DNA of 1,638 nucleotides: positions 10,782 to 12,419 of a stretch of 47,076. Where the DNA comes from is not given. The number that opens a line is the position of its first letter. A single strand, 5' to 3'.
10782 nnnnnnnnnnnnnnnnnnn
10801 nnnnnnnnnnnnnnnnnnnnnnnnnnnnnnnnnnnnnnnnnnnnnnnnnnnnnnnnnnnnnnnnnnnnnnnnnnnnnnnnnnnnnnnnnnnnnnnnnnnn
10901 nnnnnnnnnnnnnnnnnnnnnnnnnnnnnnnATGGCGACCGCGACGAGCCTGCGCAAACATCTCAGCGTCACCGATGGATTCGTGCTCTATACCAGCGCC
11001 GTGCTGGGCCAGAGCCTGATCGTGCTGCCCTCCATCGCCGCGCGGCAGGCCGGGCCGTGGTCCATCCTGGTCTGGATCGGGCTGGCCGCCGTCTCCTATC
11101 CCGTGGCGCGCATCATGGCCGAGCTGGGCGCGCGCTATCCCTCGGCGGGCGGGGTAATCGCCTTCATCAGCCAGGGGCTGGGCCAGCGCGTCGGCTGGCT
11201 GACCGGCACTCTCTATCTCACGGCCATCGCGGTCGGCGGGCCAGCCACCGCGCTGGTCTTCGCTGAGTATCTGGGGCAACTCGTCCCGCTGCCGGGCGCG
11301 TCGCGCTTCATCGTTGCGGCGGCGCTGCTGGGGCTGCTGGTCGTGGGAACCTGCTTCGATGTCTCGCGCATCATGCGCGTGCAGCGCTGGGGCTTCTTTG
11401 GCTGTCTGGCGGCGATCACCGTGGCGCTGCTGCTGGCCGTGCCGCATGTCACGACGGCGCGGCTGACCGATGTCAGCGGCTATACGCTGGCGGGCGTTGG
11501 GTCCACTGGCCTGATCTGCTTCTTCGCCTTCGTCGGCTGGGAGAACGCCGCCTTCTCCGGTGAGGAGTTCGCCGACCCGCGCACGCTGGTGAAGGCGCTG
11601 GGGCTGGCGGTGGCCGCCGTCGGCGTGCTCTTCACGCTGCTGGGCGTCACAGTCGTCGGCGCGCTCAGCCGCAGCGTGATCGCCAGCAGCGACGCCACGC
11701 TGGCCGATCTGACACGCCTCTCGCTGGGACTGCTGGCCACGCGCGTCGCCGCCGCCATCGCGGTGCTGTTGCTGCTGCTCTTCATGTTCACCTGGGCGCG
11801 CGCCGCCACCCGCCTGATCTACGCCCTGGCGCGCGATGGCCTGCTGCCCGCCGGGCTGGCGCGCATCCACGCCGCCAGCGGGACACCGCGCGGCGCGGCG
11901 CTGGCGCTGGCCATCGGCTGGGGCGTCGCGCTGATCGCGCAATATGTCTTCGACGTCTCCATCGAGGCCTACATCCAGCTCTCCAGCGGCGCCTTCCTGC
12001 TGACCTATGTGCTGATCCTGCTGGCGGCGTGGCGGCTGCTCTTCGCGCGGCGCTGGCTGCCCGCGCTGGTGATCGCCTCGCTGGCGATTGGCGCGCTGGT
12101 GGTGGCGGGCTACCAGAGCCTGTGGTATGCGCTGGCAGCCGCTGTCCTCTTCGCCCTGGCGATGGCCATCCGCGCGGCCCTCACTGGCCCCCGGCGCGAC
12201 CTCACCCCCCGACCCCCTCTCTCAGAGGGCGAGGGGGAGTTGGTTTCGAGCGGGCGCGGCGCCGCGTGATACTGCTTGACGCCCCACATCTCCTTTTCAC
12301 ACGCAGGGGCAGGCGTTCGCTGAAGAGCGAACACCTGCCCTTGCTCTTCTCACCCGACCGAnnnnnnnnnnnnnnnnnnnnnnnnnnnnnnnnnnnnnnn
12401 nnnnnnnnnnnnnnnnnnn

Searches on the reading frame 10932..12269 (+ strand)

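Call 45: search_protein_families(library=pfam, proteins=[window:10932-12269:+], max_evalue=0.0001)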
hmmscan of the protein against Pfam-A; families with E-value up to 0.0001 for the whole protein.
window:10932-12269:+ (445 aa): 3 families
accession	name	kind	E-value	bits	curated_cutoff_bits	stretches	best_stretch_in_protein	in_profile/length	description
PF13520.12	AA_permease_2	-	1.3e-32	113.8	27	1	17-402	7-393/427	Amino acid permease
PF00324.27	AA_permease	-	9.5e-16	58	24.6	1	24-420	10-429/470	Amino acid permease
PF03845.19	Spore_permease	-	1.2e-06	28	23.4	1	11-254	2-243/321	Spore germination protein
